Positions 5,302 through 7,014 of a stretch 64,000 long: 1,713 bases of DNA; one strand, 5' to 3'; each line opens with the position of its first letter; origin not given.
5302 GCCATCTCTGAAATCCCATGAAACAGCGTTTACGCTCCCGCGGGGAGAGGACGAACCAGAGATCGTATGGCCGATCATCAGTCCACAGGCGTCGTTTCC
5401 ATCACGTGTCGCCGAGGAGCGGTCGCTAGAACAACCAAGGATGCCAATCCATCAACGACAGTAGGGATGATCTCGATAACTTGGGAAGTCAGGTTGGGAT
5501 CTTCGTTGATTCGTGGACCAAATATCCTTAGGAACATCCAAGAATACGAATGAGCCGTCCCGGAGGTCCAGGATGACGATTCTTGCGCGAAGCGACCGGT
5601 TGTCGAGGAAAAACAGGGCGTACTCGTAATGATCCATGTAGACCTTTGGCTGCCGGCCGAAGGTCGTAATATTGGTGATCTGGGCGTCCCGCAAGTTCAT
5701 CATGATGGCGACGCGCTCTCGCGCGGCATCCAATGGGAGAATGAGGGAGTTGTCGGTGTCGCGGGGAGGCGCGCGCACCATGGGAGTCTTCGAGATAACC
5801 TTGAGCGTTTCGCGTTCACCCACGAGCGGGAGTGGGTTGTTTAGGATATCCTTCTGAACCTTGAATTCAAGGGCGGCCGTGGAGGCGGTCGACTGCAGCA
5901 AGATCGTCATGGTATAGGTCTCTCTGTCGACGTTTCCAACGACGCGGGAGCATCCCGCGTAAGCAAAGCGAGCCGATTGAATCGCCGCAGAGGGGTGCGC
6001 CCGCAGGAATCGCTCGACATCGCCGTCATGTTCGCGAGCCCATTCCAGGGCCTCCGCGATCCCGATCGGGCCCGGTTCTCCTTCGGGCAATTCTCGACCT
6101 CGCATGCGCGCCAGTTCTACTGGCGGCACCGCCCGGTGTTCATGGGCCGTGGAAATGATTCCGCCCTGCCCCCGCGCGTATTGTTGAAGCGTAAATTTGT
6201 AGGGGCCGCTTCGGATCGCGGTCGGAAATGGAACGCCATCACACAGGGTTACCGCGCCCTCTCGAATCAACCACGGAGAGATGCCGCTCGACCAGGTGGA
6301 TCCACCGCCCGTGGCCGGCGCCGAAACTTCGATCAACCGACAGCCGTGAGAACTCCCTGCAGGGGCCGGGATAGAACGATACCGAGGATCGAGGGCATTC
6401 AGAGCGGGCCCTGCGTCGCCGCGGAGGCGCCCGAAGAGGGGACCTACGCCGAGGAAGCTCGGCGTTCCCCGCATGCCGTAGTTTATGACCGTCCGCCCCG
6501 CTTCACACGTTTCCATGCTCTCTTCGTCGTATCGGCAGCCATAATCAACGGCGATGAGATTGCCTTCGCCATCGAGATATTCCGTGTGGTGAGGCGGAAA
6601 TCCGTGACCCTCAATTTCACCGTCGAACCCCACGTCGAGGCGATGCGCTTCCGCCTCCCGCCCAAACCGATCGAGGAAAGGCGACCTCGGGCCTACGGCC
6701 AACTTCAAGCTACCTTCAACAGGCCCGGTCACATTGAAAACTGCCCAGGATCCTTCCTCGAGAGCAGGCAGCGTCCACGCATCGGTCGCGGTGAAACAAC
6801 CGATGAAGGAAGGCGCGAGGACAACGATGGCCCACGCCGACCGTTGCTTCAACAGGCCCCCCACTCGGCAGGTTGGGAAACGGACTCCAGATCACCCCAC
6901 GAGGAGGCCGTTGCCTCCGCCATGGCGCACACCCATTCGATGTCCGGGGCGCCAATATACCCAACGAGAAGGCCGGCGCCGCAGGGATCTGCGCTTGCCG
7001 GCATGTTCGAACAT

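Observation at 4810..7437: GC-poor island (about 50% versus about 70% GC) encoding two overlapping secreted proteins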

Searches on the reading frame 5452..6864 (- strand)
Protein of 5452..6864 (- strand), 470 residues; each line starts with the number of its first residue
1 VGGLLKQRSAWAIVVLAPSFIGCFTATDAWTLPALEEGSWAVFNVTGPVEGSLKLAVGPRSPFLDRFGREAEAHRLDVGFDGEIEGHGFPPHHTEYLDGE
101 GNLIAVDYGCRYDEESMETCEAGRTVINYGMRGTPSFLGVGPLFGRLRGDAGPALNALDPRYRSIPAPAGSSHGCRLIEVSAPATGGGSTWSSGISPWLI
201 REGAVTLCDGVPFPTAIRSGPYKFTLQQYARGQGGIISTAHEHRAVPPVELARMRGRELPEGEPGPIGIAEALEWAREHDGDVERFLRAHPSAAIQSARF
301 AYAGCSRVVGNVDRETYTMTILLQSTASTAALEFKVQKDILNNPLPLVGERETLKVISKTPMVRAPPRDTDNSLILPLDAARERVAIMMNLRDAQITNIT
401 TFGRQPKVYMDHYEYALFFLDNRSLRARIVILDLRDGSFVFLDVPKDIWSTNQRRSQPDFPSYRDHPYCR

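Call 5: search_protein_families(library=pfam, proteins=[window:5452-6864:-], max_evalue=1)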
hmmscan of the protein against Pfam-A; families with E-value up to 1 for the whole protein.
window:5452-6864:- (470 aa): 0 families

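Call 6: search_protein_families(library=ncbifam, proteins=[window:5452-6864:-], max_evalue=1)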
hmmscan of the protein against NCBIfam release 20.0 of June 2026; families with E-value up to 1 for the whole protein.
window:5452-6864:- (470 aa): 0 families

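Call 7: find_homologous_proteins(query=window:5452-6864:-, max_evalue=0.001)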
Query window:5452-6864:- (470 aa): 1 proteins with E <= 0.001 among 8000 candidates.
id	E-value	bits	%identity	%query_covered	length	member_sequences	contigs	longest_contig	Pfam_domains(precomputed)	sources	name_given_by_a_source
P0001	0.0e+0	1083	100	99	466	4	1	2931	-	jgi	-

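Call 8: find_encoding_contigs(protein=window:5452-6864:-, flank=10000, max_places=6)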
Protein window:5452-6864:- (470 aa): 3 contigs read that carry it; 3 places shown.
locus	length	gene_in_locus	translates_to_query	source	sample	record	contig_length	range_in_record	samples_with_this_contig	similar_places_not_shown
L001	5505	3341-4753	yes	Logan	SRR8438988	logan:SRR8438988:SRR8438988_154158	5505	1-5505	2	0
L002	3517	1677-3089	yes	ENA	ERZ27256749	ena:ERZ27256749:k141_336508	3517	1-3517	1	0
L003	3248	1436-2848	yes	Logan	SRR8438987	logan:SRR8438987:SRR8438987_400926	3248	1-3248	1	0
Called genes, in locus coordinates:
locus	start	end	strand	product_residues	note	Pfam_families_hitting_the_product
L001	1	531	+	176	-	?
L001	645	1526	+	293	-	-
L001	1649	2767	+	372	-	PF00226:DnaJ, PF01556:DnaJ_C, PF00684:DnaJ_CXXCXGXG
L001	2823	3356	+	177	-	-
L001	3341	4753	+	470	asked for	-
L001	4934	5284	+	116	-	-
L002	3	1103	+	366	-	?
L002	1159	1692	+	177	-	-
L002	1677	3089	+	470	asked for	-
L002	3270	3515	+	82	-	?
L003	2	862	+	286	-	?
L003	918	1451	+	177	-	-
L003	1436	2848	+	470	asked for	-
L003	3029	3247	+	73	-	?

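Call 30: predict_structure(protein=window:5452-6864:-)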
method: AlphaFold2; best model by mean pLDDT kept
length: 470 residues; sequences in the alignment: 1
mean_pLDDT: 33.7   pTM: 0.23
mean pLDDT of the five models: 33.7, 26.7, 26.5, 25.8, 25.6
residues with pLDDT >= 90: 0; 70-90: 0; 50-70: 11; < 50: 459
segments of 3 or more residues with pLDDT < 50: 1-415, 422-427, 433-470
pLDDT, mean of each block of 10 residues (from residue 1): 30 32 31 30 31 30 34 29 27 36 37 42 32 27 27 31 34 36 31 28 33 27 26 23 28 32 36 41 40 34 34 39 36 34 28 30 31 40 45 34 29 49 49 44 43 32 32
secondary structure, 60 per line:
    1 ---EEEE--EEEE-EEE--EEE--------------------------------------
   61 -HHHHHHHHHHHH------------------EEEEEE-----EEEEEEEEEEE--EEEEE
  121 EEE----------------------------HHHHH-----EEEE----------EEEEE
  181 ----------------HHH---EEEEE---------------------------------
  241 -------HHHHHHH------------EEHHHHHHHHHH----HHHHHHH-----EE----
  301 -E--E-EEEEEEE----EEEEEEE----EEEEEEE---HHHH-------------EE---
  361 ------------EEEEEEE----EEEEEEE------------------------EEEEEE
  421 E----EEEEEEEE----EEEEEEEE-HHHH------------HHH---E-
elements in order: E4-7 E10-13 E15-17 E20-22 H62-73 E92-97 E103-113 E116-123 H152-156 E162-165 E176-180 E203-207 H248-254 H269-278 H283-289 E307-313 E318-324 E329-335 H339-342 E373-379 E384-390 E415-421 E426-433 E438-445 H447-450

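Call 34: find_related_loci(query=window:5452-6864:-, collection=viral_contigs, flank=10000)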
Query window:5452-6864:- (470 aa) in viral_contigs; peptide patterns used: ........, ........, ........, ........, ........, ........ (x = any residue, [..] = any of these).
10 stretches matched a pattern, but none encodes a relative of the query by tblastn (E <= 1e-3).

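Call 35: search_dna_similar(query=window:5452-6864:-, collection=phages, mode=protein, max_evalue=0.1)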
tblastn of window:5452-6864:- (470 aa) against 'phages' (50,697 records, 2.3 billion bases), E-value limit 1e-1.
No match.

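Call 36: search_dna_similar(query=window:5452-6864:-, collection=plasmids, mode=protein, max_evalue=0.1)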
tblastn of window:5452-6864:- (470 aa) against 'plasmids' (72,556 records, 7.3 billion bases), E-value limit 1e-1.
No match.

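Call 37: find_related_loci(query=window:5452-6864:-, collection=metagenome_contigs, flank=10000)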
Query window:5452-6864:- (470 aa) in metagenome_contigs; peptide patterns used: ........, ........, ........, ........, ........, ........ (x = any residue, [..] = any of these).
55 stretches matched a pattern; 2 encode a relative of the query (tblastn E <= 1e-3); 2 distinct loci.
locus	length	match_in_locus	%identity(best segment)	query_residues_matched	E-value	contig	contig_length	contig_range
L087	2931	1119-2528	100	1-470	0e+0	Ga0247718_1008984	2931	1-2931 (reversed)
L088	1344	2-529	100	295-470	2e-126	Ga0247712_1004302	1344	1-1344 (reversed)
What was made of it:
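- Tried and rejected: The JGI metagenome scan found only identical copies (call 37).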

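Call 38: search_protein_families(library=phrogs, proteins=[window:5452-6864:-], max_evalue=1)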
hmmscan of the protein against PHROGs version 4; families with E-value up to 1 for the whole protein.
window:5452-6864:- (470 aa): 0 families

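Call 43: search_protein_representatives(protein=window:5452-6864:-)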
Query: 470 residues. Proteins with E-value up to 0.001 (for the whole library): 4; up to 1e-10: 1; up to 1e-30: 1. The best 4 are listed.
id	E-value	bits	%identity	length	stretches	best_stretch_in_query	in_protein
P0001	0.0e+00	1083.3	100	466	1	5-470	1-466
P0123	2.6e-08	49.5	30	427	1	8-314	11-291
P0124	6.3e-06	41.6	26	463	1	111-387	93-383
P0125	5.4e-05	38.6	27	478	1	100-349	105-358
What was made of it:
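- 5452..6852 (-): Gene for a 466-aa putative lipoprotein. The maximal ORF starts at GTG 6864 (470 aa). Its TTG start overlaps the upstream stop as TTGA. There are only three distant homologues in 1.84e9 representatives (call 43).
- Homologues exist: P0123 at 2.6e-8, P0124 at 6.3e-6 and P0125 at 5.4e-5 in an exhaustive HMMER search (call 43).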

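Call 45: find_encoding_contigs(protein=P0123, flank=10000, max_places=3)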
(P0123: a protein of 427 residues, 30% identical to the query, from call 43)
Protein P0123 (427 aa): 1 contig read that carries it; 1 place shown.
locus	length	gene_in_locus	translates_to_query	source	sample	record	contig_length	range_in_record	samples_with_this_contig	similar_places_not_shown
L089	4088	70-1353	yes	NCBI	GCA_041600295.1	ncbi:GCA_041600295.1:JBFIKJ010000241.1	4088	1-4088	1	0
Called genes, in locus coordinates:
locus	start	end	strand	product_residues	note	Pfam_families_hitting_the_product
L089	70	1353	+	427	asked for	-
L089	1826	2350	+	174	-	PF02082:Rrf2, PF12802:MarR_2 (weak), PF09339:HTH_IclR (weak)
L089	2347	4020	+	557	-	PF19295:SufBD_N, PF01458:SUFBD_core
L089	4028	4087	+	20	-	?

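Call 46: find_encoding_contigs(protein=P0124, flank=10000, max_places=3)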
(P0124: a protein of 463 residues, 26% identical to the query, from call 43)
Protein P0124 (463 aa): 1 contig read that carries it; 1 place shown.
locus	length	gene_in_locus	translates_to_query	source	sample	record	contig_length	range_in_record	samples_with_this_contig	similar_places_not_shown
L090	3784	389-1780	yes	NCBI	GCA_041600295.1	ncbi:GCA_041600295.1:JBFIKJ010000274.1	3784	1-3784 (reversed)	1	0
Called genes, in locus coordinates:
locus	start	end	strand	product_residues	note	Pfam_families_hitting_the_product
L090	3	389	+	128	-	?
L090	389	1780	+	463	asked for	-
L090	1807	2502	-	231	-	-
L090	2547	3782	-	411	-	?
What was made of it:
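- Two paralogous copies occur in one MAG (calls 45, 46).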

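Call 47: find_encoding_contigs(protein=P0125, flank=10000, max_places=3)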
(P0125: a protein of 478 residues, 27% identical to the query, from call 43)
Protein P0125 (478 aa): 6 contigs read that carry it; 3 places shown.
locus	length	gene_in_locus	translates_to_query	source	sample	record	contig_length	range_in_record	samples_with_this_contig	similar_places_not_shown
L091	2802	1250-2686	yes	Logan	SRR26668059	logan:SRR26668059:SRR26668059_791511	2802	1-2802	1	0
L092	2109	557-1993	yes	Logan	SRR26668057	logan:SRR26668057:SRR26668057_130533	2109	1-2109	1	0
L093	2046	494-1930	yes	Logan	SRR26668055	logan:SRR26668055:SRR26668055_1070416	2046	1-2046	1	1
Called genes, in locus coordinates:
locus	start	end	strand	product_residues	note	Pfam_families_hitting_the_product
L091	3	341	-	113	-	?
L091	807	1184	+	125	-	-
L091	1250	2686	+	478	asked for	-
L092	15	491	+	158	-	-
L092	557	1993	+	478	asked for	-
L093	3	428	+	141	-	?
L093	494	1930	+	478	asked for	-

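Call 52: list_cluster_members(proteins=[P0123, P0124, P0125, P0001, P0002])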
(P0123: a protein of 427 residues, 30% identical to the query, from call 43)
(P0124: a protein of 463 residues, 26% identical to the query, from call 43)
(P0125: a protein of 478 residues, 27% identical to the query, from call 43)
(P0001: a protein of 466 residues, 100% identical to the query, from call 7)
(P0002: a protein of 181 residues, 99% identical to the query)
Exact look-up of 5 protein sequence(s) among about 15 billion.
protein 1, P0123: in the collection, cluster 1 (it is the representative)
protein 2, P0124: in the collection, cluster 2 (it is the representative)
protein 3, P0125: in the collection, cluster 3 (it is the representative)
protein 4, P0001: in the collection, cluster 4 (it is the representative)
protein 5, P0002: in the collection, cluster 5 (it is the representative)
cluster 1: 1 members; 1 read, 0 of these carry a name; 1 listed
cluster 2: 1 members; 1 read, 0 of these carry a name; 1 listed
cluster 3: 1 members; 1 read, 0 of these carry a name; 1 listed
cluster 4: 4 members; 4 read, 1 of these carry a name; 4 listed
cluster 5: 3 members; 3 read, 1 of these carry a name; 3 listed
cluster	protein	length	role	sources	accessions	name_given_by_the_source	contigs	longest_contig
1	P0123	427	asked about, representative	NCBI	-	-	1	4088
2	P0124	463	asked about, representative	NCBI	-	-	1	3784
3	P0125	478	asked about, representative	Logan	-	-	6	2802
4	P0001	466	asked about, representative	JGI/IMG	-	-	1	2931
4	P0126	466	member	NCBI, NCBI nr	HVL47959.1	MAG TPA: hypothetical protein VM889_05340 [Candidatus Thermoplasmatota archaeon] | hypothetical protein [Candidatus Thermoplasmatota archaeon]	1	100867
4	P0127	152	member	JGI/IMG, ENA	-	-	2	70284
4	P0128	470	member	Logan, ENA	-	-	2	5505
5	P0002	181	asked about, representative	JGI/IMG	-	-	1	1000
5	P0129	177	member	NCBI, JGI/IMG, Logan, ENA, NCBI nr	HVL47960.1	MAG TPA: hypothetical protein VM889_05345 [Candidatus Thermoplasmatota archaeon] | hypothetical protein [Candidatus Thermoplasmatota archaeon]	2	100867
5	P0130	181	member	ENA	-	-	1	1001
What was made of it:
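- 6849..7382 (-): Gene for a 177-aa precursor of a small Cys-rich secreted protein. The maximal ORF starts at TTG 7394 (181 aa). The 177-aa ATG start is the one recorded for NCBI-sourced protein P0129, HVL47960.1, and called on short contigs (calls 8, 52).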

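Call 54: search_protein_families(library=pfam, alignment_id=A1, max_evalue=10)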
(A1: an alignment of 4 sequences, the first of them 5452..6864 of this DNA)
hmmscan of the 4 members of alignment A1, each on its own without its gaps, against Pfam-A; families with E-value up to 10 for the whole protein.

A. member 1, window:5452-6864:- (470 aa): 0 families

B. families by the number of members that match (of 4 scanned): 1 family
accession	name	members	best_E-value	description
PF03413.25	PepSY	2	0.00016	Peptidase propeptide and YPEB domain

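Call 55: search_solved_structures(query=A1, max_evalue=10)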
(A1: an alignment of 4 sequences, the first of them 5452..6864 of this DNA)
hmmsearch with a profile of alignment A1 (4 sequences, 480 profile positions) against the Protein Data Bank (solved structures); distinct sequences matched with E-value up to 10: 1.
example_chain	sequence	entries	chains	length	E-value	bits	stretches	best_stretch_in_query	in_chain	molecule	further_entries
8orn_B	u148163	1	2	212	0.7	11.8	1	269-322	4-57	Outer-membrane lipoprotein LolB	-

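Call 60: search_protein_families(library=pfam, proteins=[P0123, P0124, P0125, L091:777-1184:+, L090:3-386:+], max_evalue=10)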
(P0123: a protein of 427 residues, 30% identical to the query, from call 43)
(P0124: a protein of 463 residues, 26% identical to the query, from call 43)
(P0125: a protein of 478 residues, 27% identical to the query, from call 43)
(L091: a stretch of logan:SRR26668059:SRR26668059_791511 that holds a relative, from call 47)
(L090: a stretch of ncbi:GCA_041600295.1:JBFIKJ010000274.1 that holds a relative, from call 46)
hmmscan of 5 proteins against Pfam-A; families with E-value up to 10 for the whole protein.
P0123 (427 aa): 1 family
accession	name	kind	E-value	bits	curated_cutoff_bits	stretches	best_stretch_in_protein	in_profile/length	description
PF03413.25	PepSY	-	0.0019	18.9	24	1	72-104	26-58/60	Peptidase propeptide and YPEB domain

P0124 (463 aa): 1 family
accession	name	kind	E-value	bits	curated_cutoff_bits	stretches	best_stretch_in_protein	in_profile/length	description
PF03413.25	PepSY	-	0.00016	22.3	24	2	415-445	32-57/60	Peptidase propeptide and YPEB domain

P0125 (478 aa): 0 families

L091:777-1184:+ (135 aa): 0 families

L090:3-386:+ (128 aa): 0 families
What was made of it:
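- Closest known: PepSY domain proteins. Same: Two homologues give PepSY hits of 18.9 and 22.3 bits (calls 54, 60).
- There are sub-threshold PepSY matches; Pfam describes PepSY as a peptidase-propeptide domain (calls 54, 60).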
